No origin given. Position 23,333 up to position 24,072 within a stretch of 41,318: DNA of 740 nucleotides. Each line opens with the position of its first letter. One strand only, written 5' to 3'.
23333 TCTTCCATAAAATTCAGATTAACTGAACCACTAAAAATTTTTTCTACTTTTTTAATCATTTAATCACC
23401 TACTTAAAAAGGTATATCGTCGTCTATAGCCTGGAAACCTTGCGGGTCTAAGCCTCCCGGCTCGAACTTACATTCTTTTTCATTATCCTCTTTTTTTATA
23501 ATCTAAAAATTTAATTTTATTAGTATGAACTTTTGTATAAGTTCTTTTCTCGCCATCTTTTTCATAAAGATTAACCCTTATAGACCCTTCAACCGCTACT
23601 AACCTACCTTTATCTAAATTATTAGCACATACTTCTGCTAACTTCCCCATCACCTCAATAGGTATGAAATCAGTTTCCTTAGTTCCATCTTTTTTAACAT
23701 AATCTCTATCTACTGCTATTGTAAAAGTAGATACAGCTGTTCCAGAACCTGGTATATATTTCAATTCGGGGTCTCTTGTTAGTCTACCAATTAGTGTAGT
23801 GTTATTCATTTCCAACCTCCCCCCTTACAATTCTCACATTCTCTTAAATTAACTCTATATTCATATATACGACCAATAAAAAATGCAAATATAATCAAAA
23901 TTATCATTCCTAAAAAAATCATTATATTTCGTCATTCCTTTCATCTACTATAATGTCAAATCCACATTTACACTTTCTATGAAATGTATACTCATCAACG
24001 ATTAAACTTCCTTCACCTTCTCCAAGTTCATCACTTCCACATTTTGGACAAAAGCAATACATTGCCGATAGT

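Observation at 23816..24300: Cluster of unannotated small Cys-rich ORFs on the minus strand upstream of ssb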

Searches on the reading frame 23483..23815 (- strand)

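Call 7: search_protein_families(library=pfam, proteins=[window:23483-23815:-], max_evalue=1)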
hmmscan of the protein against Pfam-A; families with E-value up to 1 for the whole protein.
window:23483-23815:- (110 aa): 1 family
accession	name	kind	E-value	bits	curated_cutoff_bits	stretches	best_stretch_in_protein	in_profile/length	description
PF00436.31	SSB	-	2.5e-28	98.6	26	1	3-104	1-104/104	Single-strand binding protein family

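Call 8: search_protein_families(library=phrogs, proteins=[window:23483-23815:-], max_evalue=0.1)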
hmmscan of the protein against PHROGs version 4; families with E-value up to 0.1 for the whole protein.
window:23483-23815:- (110 aa): 5 families
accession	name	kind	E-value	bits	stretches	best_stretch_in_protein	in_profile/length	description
phrog_44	-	DNA, RNA and nucleotide metabolism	1.1e-46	160.8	1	1-108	85-194/271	single strand DNA binding protein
phrog_25370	-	unknown function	9.2e-14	51.9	1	3-50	2-48/48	-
phrog_12631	-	DNA, RNA and nucleotide metabolism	3.5e-09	37.7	1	3-36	30-62/78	single strand DNA binding protein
phrog_2367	-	unknown function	0.00025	21.5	1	63-100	93-131/326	-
phrog_17830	-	unknown function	0.094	13.6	0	75-94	27-46/47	-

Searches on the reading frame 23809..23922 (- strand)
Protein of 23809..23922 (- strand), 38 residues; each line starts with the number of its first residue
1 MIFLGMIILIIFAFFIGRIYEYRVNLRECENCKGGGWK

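Call 7: search_protein_families(library=pfam, proteins=[window:23809-23922:-], max_evalue=1)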
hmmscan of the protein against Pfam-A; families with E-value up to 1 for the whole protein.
seq(38 aa): 1 family
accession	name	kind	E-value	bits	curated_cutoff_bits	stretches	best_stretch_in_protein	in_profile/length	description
PF12801.12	Fer4_5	-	0.87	10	22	1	2-20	5-23/48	4Fe-4S binding domain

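Call 8: search_protein_families(library=phrogs, proteins=[window:23809-23922:-], max_evalue=0.1)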
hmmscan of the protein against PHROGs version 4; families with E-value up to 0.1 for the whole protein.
seq(38 aa): 2 families
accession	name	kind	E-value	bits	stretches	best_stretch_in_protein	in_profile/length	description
phrog_6827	-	unknown function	2.6e-24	85.5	1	1-38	1-38/39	-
phrog_8001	-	unknown function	3.2e-05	25.2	1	3-31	3-31/111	-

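Call 18: search_dna_similar(query=window:23809-23922:-, collection=phages, mode=protein, max_evalue=0.1, max_rows=40)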
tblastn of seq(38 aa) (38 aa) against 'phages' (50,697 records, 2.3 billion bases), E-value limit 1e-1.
Records with a match: 6; places in all: 6; records where one place covers at least 80% of the query: 0.
Best place of each record, by identity: >=99% 6.
By first word of the organism name: Clostridium 5; Clostridioides 1.
By host as written in the record: Clostridium difficile 4; Clostridium difficile AIU 1; Clostridioides difficile 1.
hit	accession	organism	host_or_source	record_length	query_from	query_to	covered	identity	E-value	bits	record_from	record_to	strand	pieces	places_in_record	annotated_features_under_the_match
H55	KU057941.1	Clostridium phage CDSH1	Clostridium difficile AIU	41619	20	38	50%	100.0%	5e-5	42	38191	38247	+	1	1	hypothetical protein | single-stranded DNA-binding protein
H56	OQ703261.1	Clostridioides phage AR1075-1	Clostridioides difficile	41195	20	38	50%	100.0%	5e-5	42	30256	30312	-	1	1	ssb: single-stranded DNA-binding protein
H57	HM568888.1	Clostridium phage phiCD38-2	Clostridium difficile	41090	20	38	50%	100.0%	5e-5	42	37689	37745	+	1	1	putative membrane protein | ssDNA binding protein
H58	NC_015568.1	Clostridium phage phiCD38-2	Clostridium difficile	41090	20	38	50%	100.0%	5e-5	42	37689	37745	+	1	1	hypothetical protein | single strand DNA binding protein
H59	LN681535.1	Clostridium phage phiCD111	Clostridium difficile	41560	20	34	39%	100.0%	6e-2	34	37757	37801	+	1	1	putative membrane protein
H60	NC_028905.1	Clostridium phage phiCD111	Clostridium difficile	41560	20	34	39%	100.0%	6e-2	34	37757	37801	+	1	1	hypothetical protein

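Call 64: search_protein_families(library=padloc, proteins=[window:23809-23922:-], max_evalue=1)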
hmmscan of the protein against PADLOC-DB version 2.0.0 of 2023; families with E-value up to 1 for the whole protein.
seq(38 aa): 0 families

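Call 65: search_protein_families(library=ncbifam, proteins=[window:23809-23922:-], max_evalue=1)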
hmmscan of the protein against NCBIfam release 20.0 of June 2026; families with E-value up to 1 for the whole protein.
seq(38 aa): 0 families
